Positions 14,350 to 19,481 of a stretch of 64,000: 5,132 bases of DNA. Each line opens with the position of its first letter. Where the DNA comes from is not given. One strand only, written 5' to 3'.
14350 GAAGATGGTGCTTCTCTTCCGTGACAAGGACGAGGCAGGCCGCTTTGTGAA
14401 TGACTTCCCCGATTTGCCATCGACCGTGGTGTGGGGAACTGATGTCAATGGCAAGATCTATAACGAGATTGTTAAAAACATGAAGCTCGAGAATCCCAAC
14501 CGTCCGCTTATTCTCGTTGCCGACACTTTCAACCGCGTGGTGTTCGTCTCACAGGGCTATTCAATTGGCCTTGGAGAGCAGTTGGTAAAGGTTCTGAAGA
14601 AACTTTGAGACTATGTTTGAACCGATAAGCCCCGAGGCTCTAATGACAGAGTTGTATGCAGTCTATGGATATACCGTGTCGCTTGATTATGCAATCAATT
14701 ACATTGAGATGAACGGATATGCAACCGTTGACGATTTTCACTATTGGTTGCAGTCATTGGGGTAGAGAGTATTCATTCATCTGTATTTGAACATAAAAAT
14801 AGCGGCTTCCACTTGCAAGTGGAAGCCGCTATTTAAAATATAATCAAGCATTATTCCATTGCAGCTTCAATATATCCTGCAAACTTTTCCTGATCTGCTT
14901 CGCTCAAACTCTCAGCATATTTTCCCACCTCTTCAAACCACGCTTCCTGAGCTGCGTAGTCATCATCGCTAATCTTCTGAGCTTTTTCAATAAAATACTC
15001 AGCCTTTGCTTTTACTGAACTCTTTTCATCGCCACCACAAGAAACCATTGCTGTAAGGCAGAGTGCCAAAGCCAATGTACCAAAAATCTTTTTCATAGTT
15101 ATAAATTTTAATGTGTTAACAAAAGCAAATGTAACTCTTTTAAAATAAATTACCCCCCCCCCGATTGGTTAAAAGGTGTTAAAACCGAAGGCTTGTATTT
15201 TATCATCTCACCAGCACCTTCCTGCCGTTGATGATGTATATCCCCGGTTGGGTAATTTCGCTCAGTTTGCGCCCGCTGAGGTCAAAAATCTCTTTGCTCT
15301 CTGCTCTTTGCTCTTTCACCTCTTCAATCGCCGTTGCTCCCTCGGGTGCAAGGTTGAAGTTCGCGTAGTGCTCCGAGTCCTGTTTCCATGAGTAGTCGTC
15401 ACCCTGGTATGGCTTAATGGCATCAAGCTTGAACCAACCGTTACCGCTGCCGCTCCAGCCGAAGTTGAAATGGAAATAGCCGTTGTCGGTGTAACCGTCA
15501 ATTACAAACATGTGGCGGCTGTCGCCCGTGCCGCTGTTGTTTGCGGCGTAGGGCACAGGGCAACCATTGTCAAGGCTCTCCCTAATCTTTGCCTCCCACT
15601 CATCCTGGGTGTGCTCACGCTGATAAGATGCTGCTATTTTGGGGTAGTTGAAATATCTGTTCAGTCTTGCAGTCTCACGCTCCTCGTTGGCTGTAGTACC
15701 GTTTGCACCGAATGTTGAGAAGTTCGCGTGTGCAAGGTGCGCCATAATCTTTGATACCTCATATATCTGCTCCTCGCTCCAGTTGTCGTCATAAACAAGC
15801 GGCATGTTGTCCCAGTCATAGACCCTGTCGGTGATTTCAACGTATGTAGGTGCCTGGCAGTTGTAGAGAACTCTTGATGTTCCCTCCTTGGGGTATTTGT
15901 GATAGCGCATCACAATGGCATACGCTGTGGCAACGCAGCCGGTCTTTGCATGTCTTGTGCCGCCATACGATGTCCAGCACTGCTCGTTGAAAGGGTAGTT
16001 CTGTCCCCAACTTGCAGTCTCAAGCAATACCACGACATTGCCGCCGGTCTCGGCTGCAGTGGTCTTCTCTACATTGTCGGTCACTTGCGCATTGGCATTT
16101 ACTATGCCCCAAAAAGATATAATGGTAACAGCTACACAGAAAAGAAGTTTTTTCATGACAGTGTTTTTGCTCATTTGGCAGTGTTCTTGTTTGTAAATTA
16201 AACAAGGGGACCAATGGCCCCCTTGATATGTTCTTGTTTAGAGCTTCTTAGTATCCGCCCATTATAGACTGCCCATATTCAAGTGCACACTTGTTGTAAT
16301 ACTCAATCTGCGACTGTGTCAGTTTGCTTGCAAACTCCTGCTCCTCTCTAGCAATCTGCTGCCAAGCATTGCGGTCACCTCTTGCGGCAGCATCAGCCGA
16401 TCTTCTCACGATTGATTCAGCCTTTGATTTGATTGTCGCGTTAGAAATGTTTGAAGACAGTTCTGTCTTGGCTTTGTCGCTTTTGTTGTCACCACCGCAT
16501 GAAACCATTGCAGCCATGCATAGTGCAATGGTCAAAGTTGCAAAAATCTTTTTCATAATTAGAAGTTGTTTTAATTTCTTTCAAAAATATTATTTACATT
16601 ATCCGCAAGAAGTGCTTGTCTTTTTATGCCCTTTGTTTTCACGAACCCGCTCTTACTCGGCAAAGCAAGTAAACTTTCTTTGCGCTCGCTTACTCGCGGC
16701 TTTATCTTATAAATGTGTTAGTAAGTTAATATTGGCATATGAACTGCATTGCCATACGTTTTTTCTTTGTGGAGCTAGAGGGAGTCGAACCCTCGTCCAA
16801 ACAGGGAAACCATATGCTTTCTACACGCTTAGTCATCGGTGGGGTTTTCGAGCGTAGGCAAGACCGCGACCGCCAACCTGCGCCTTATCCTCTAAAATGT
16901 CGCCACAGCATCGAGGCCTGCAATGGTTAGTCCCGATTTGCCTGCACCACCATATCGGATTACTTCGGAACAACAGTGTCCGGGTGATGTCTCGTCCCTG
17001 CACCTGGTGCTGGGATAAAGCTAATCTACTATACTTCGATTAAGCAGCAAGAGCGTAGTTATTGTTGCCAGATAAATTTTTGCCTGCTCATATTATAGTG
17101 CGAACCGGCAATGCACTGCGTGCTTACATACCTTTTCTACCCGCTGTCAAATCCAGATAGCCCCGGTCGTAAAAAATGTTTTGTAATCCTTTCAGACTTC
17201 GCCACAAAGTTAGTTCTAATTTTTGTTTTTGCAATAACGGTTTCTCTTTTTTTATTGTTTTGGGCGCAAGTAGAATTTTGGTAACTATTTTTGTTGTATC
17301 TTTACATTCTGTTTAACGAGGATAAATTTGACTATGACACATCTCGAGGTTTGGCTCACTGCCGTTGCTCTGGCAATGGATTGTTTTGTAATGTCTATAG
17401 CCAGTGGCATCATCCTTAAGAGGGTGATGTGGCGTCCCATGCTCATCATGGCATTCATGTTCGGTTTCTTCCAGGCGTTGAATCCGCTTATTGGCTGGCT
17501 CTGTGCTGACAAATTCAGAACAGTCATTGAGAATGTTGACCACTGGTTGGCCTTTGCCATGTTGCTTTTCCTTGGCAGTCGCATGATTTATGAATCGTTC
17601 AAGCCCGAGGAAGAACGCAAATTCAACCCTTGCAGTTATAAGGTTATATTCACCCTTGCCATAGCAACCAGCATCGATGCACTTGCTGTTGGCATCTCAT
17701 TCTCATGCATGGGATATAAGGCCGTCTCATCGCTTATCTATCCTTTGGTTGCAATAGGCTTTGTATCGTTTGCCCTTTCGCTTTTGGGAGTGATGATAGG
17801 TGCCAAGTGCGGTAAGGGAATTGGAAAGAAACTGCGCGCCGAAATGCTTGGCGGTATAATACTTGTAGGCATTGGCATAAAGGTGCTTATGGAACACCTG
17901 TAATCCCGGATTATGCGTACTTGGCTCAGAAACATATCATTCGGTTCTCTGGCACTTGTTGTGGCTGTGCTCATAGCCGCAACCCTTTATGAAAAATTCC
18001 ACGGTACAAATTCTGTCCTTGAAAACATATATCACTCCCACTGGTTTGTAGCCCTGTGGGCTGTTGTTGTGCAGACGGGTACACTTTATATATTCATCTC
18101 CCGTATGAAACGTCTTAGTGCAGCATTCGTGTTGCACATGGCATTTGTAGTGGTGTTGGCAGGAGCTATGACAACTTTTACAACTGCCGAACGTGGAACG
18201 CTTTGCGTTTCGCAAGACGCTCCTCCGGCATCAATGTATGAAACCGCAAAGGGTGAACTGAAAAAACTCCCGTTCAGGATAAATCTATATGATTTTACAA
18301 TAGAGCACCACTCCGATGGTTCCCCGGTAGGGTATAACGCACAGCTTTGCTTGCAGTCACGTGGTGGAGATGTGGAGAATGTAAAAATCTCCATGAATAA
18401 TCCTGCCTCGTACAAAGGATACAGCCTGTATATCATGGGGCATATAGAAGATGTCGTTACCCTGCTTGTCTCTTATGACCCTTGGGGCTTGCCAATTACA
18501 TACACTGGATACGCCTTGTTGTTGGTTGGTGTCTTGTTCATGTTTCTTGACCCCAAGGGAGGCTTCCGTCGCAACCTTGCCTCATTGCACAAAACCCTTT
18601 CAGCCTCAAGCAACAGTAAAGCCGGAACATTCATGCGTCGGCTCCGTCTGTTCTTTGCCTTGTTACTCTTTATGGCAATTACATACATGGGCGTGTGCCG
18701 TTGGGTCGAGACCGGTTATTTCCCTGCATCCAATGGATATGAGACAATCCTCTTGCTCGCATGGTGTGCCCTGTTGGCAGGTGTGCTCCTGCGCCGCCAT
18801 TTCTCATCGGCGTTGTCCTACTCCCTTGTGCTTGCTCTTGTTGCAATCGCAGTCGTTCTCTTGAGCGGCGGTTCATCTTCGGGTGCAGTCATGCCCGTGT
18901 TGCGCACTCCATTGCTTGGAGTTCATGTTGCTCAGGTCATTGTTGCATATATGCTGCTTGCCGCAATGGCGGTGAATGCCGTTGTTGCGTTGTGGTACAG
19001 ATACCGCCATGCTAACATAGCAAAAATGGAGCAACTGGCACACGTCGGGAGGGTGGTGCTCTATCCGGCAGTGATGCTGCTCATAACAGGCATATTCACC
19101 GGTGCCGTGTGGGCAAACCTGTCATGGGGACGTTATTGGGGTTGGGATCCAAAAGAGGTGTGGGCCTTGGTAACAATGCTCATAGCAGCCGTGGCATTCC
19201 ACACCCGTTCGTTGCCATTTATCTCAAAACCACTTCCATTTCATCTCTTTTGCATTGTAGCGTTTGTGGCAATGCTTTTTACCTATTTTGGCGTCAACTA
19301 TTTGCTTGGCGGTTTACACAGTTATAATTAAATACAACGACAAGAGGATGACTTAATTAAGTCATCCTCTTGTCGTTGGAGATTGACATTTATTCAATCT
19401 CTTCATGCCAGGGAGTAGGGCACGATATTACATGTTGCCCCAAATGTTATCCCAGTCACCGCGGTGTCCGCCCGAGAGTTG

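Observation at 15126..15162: G10 tract at the -33 position of the promoter of the lipoprotein gene next to the C10 protease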

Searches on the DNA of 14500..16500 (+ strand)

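Call 7: search_dna_similar(query=window:14500-16500:+, collection=plasmids, mode=near, max_rows=5)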
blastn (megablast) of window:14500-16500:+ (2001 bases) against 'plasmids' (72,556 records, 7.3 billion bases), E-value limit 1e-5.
No match.

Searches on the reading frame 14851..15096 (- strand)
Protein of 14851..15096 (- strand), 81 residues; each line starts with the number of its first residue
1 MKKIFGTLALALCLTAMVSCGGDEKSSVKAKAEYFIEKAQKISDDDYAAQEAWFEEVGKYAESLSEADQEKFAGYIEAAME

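Call 8: search_protein_families(library=pfam, proteins=[window:14851-15096:-])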
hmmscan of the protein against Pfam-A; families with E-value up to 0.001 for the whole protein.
window:14851-15096:- (81 aa): 0 families

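Call 10: find_encoding_contigs(protein=window:14851-15096:-, flank=3000, max_places=10)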
Protein window:14851-15096:- (81 aa): 10 contigs read that carry it; 8 places shown.
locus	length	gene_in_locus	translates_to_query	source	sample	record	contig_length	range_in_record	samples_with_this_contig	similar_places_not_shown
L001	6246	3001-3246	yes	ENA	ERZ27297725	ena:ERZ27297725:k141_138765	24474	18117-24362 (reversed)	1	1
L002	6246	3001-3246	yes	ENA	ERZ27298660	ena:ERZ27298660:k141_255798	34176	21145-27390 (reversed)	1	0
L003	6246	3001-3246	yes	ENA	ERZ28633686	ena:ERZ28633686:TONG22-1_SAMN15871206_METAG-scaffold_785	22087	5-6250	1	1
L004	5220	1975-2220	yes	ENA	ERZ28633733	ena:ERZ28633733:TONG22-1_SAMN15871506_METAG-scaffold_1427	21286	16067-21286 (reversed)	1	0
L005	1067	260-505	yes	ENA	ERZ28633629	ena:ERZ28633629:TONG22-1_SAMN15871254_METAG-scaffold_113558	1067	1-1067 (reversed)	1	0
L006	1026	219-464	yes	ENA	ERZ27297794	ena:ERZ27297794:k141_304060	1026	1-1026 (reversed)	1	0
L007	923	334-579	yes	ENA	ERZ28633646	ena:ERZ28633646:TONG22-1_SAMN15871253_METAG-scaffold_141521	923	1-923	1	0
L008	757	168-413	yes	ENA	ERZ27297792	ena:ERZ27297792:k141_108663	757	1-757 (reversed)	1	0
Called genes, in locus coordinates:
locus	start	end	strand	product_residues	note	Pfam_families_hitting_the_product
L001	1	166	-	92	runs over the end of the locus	?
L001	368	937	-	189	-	PF02659:Mntp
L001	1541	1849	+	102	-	-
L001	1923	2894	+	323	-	PF01640:Peptidase_C10, PF13529:Peptidase_C39_2 (weak)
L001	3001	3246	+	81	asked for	-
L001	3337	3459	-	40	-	-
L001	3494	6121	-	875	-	PF01841:Transglut_core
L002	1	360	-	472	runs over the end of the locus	PF05140:ResB, PF01578:Cytochrom_C_asm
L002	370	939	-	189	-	PF02659:Mntp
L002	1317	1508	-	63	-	-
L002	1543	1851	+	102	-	-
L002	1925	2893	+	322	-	PF01640:Peptidase_C10, PF13529:Peptidase_C39_2 (weak)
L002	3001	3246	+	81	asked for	-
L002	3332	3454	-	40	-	-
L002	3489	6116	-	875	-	PF01841:Transglut_core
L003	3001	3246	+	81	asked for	-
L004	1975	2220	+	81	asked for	-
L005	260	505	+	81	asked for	-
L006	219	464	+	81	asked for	-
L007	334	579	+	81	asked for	-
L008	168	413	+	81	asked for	-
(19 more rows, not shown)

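Call 47: find_homologous_proteins(query=window:14851-15096:-, max_evalue=0.001)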
Query window:14851-15096:- (81 aa): 13 proteins with E <= 0.001 among 19 candidates.
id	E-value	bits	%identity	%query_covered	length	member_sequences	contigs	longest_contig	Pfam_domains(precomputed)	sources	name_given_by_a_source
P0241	7.9e-44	164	100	100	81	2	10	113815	-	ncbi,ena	-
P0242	2.5e-13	68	54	95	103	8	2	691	-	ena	-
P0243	8.2e-13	66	58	88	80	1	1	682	-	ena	-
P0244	1.6e-11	62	54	90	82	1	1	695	-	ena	-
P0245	9.2e-11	60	45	93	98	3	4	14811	-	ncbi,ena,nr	ncbi:MAG: hypothetical protein IIW77_04850 [Bacteroidaceae bacterium]|nr:hypothetical protein [Bacte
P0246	9.3e-11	60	45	93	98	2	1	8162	-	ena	-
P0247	1.1e-10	59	52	88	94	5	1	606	-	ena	-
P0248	3.7e-10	58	41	93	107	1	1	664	-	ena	-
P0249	5.8e-10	57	46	93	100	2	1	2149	-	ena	-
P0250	1.4e-9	56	49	89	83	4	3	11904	-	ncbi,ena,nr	ncbi:MAG: hypothetical protein IIW77_00525, partial [Bacteroidaceae bacterium]|nr:hypothetical prote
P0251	4.8e-9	54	52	88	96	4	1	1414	-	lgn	-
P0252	3.7e-8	51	49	89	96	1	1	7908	-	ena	-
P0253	3.3e-7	48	47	89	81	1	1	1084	-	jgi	jgi:hypothetical protein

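Call 49: find_encoding_contigs(protein=P0245, flank=3000, max_places=6)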
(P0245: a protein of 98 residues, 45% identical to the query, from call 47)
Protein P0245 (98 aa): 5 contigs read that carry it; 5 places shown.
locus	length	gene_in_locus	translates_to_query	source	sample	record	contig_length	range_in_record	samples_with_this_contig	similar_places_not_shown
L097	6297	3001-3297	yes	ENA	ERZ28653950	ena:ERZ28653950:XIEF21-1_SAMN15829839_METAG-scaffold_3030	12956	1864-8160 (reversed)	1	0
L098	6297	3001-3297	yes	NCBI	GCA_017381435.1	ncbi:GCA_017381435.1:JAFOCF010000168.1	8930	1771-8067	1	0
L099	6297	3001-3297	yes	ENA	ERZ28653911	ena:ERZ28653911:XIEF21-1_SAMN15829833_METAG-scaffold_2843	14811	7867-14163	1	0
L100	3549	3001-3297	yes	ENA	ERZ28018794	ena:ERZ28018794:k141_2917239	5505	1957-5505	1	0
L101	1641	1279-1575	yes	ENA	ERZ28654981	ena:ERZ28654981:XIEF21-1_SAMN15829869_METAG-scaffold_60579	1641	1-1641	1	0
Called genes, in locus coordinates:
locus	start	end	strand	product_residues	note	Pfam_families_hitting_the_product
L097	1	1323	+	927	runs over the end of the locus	PF00884:Sulfatase, PF01663:Phosphodiest (faint)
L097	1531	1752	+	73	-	-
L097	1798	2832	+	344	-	-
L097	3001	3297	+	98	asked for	-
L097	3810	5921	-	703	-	PF09371:Tex_N, PF22706:Tex_central_region, PF16921:Tex_YqgF, PF14635:HHH_7, PF12836:HHH_3, PF17674:HHH_9, PF00575:S1, PF23459:S1_RRP5 (weak), +1 more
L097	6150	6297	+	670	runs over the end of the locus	PF00456:Transketolase_N, PF02779:Transket_pyr, PF22613:Transketolase_C_1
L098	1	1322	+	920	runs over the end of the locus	PF00884:Sulfatase, PF01663:Phosphodiest (faint)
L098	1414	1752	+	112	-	-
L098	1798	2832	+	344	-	-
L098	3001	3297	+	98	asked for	-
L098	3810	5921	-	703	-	PF09371:Tex_N, PF22706:Tex_central_region, PF16921:Tex_YqgF, PF14635:HHH_7, PF12836:HHH_3, PF17674:HHH_9, PF00575:S1, PF23459:S1_RRP5 (weak), +1 more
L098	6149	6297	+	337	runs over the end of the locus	PF00456:Transketolase_N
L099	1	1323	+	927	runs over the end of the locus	PF00884:Sulfatase, PF01663:Phosphodiest (faint)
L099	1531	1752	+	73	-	-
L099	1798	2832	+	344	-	-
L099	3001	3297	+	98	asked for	-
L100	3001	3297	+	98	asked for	-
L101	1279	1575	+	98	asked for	-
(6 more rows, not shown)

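Call 65: search_protein_families(library=ncbifam, proteins=[window:14851-15096:-], max_evalue=0.01)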
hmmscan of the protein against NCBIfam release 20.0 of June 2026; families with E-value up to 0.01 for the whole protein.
window:14851-15096:- (81 aa): 0 families

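Call 81: predict_structure(alignment_id=A1)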
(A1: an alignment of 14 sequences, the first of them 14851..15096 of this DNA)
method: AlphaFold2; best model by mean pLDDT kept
length: 81 residues; sequences in the alignment: 14
mean_pLDDT: 79.3   pTM: 0.60
mean pLDDT of the five models: 79.3, 77.7, 77.4, 76.2, 75.9
residues with pLDDT >= 90: 52; 70-90: 3; 50-70: 9; < 50: 17
segments of 3 or more residues with pLDDT < 50: 1-3, 12-17, 19-24
pLDDT, mean of each block of 10 residues (from residue 1): 50 47 64 95 95 96 95 93 79
secondary structure, 60 per line:
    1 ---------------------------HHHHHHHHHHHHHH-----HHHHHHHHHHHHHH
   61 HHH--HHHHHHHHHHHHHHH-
elements in order: H28-41 H47-63 H66-80

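Call 83: fold_search(model_id=the predicted structure, library=pdb)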
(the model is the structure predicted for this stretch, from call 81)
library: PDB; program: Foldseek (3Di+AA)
matches with E <= 10: 29; with E <= 0.001: 0
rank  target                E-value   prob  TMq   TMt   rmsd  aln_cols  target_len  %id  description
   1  9edr_C                1.5e+00  0.30  0.35  0.15   4.4        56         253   21  Tubulin Cofactors D,E,G,C and Tubulin complex -- TBCC N Terminus Bound to Tubulin (released 2026-02-04)
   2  2l0i_MODEL_1_A        4.5e+00  0.16  0.40  0.27   3.7        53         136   17  Solution structure of Rtt103 CTD-interacting domain bound to a Ser2 phosphorylated CTD peptide (released 2010-09-08)
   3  2eqz_MODEL_1_A        4.8e+00  0.04  0.25  0.24  12.5        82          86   15  Solution structure of the first HMG-box domain from high mobility group protein B3 (released 2008-04-01)
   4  4cqo_C                5.8e+00  0.13  0.39  0.08   4.2        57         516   16  Structure of the human CNOT1 superfamily homology domain in complex with a Nanos1 peptide (released 2014-04-23)
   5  9jm1_C                6.6e+00  0.07  0.28  0.32   8.2        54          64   17  Crystal structure of de novo designed light-responsive oligomer C2-5 (LRO-C2-5) (released 2025-08-27)
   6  5v8z_C                7.5e+00  0.11  0.38  0.33   3.3        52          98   19  Crystal structure of ERp29 D-domain in complex with the P-domain of calmegin (released 2017-06-21)
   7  9k8k_A                7.5e+00  0.09  0.34  0.42   4.4        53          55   23  Cryo-EM structure of C2 symmetric interface of designed zinc-induced tetrahedron Cage-t32-Zn1-HEHE-36 (released 2025-10-29)
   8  6yr6_G                7.5e+00  0.08  0.32  0.15   5.0        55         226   14  14-3-3 sigma in complex with hDM2-186 peptide (released 2021-11-03)
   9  8roq_N                7.5e+00  0.08  0.33  0.14  11.5        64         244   16  FAdV-C4 Aviadenovirus structure, strain KR5 (released 2025-01-29)
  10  9jgl_A                7.5e+00  0.07  0.30  0.14   5.2        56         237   12  Crystal Structure of 14-3-3 sigma in complex with a phosphoserine peptide from MEX3B (released 2025-09-10)
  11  7nxt_A                7.9e+00  0.08  0.31  0.14   6.3        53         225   13  14-3-3 sigma with RelA/p65 binding site pS45 and covalently bound TCF521-183 (released 2021-06-09)
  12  8rrl_B                7.9e+00  0.08  0.31  0.15   5.0        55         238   16  14-3-3 sigma complexed with a phosphopeptide optimized for a Fusicoccin-mediated stabilization of the complex (released 2025-02-12)
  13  6y44_A                7.9e+00  0.05  0.30  0.14   8.7       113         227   13  14-3-3 Sigma in complex with phosphorylated SOS1 peptide (released 2020-10-14)
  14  6hhp_A                7.9e+00  0.05  0.30  0.13   9.2       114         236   14  Ternary complex of Estrogen Receptor alpha peptide and 14-3-3 sigma C42 mutant bound to disulfide fragment PPI stabili (released 2019-02-27)
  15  6yr6_A                8.5e+00  0.07  0.31  0.15   5.1        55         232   16  14-3-3 sigma in complex with hDM2-186 peptide (released 2021-11-03)
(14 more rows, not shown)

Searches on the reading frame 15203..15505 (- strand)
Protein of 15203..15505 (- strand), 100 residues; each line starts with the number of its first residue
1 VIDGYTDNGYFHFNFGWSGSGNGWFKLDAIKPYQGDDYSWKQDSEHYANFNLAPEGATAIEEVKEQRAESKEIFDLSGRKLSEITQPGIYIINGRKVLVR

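Call 80: search_protein_families(library=pfam, proteins=[window:15203-15505:-], max_evalue=1)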
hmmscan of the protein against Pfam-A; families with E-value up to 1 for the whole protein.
window:15203-15505:- (100 aa): 1 family
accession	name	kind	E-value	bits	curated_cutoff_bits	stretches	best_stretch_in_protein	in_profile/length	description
PF01640.23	Peptidase_C10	-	4.1e-06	27.6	26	1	1-25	170-194/194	Peptidase C10 family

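Call 87: search_protein_families(library=ncbifam, proteins=[window:15203-15445:-], max_evalue=10)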
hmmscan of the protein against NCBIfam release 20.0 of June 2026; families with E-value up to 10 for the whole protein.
window:15203-15445:- (80 aa): 0 families

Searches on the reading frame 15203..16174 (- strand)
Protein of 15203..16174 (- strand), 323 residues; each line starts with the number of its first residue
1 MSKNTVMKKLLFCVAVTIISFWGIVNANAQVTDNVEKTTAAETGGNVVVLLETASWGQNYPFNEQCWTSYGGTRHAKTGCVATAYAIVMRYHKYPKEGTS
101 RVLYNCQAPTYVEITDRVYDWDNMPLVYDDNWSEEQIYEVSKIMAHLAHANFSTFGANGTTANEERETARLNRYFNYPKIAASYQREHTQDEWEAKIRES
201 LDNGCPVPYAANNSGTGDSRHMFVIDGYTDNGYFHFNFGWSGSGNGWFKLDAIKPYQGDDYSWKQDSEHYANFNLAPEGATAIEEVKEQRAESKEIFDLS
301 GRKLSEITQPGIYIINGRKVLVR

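Call 8: search_protein_families(library=pfam, proteins=[window:15203-16174:-])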
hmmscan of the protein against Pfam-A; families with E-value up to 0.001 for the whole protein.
window:15203-16174:- (323 aa): 2 families
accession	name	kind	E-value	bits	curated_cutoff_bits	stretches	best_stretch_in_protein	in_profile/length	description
PF01640.23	Peptidase_C10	-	9.2e-51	173.3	26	1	56-248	1-194/194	Peptidase C10 family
PF13529.12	Peptidase_C39_2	-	8e-06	26.9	24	1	132-237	32-140/143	Peptidase_C39 like family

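Call 23: find_related_loci(query=window:15203-16174:-, collection=genome_contigs, flank=6000)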
Query window:15203-16174:- (323 aa) in genome_contigs; peptide patterns used: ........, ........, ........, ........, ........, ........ (x = any residue, [..] = any of these).
425 stretches matched a pattern; 385 encode a relative of the query (tblastn E <= 1e-3); the best 80 are kept; 79 distinct loci.
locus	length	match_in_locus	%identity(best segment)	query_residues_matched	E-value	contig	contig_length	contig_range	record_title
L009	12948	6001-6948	82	3-322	0e+0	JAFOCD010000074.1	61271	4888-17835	MAG: Bacteroidaceae bacterium isolate RGIG333 Dairy_cattle_Colon-2__c327129, whole genome shotgun sequence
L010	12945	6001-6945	82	6-323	0e+0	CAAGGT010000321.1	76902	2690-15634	MAG TPA_asm: Bacteroidaceae bacterium, isolate HGM04608, WGS project CAAGGT010000000 data, contig: SRS476212_64_k119_519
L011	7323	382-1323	82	6-323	0e+0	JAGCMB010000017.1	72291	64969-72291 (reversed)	MAG: Bacteroidaceae bacterium isolate RGIG9915 Yak_Rectum-5__c209506, whole genome shotgun sequence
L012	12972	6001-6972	78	3-323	5e-178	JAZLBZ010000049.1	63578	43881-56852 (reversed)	MAG: Bacteroidaceae bacterium isolate T1900045055_TC20190048.MAGScoT_cleanbin_000013 SGB_4546_k141_2613295, whole genome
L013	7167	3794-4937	79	1-323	3e-176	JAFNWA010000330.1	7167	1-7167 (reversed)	MAG: Bacteroidaceae bacterium isolate RGIG174 Dairy_cattle_Cecum-4__c1219245, whole genome shotgun sequence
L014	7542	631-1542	82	7-314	8e-176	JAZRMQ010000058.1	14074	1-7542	MAG: Bacteroidaceae bacterium isolate T1900045422_YK20190112.MAGScoT_cleanbin_000011 SGB_7051_k141_1593489, whole genome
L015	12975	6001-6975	76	1-322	1e-172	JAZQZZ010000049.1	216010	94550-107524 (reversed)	MAG: Bacteroidaceae bacterium isolate T1900045150_TC20190144.MAGScoT_cleanbin_000007 SGB_4952_k141_1514505, whole genome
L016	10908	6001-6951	78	5-322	1e-173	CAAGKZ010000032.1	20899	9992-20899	MAG TPA_asm: Bacteroidaceae bacterium, isolate HGM04609, WGS project CAAGKZ010000000 data, contig: SRS476346_8_k119_1505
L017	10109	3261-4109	82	7-295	8e-167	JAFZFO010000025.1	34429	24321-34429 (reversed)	MAG: Bacteroidaceae bacterium isolate RGIG7721 Water_buffalos_Rectum-3__c180722, whole genome shotgun sequence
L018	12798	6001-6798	82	7-277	2e-157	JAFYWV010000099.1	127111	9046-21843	MAG: Bacteroidaceae bacterium isolate RGIG7494 Water_buffalos_Colon-5__c625148, whole genome shotgun sequence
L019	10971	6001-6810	75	3-278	2e-147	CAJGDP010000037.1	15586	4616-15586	MAG: uncultured Bacteroidaceae bacterium isolate MAG67 genome assembly, contig: k141_5010816_length_15586_cov_17.9677, w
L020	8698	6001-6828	74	3-280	6e-147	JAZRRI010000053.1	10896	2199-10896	MAG: Bacteroidaceae bacterium isolate T1900045355_YK20190045.MAGScoT_cleanbin_000035 SGB_6786_k141_149181, whole genome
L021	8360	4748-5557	75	9-280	8e-144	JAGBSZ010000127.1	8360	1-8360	MAG: Bacteroidaceae bacterium isolate RGIG9419 Yak_Cecum-2__c627943, whole genome shotgun sequence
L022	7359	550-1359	78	9-280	9e-141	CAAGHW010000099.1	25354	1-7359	MAG TPA_asm: Bacteroidaceae bacterium, isolate HGM04593, WGS project CAAGHW010000000 data, contig: SRS476288_5_k119_4433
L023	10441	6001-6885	73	3-301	2e-138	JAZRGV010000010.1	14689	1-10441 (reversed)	MAG: Bacteroidaceae bacterium isolate T1900045486_YK20190180.MAGScoT_cleanbin_000018 SGB_7350_k141_1998821, whole genome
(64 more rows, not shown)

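Call 65: search_protein_families(library=ncbifam, proteins=[window:15203-16174:-], max_evalue=0.01)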
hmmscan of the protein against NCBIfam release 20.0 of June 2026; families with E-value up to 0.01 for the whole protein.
window:15203-16174:- (323 aa): 0 families

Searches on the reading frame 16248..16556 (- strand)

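Call 8: search_protein_families(library=pfam, proteins=[window:16248-16556:-])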
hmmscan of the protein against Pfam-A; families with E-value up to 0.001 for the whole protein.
window:16248-16556:- (102 aa): 0 families

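Call 65: search_protein_families(library=ncbifam, proteins=[window:16248-16556:-], max_evalue=0.01)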
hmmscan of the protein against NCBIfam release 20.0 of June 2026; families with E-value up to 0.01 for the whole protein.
window:16248-16556:- (102 aa): 2 families
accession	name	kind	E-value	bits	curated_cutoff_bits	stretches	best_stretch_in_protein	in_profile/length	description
NF011042.0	PRK14472.1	equivalog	0.0022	18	198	1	33-85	54-106/175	F0F1 ATP synthase subunit B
NF045774.1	cytochro_C551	exception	0.0024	17.8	118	1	1-55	1-51/110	cytochrome c551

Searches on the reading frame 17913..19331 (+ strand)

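Call 8: search_protein_families(library=pfam, proteins=[window:17913-19331:+])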
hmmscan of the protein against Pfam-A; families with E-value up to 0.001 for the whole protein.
window:17913-19331:+ (472 aa): 2 families
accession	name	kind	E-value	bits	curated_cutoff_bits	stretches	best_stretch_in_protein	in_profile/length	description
PF01578.25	Cytochrom_C_asm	-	5.3e-32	111.6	29.9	1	273-469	2-212/212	Cytochrome C assembly protein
PF05140.19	ResB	-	1.2e-17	64.4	24.6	1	71-177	154-265/486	ResB-like family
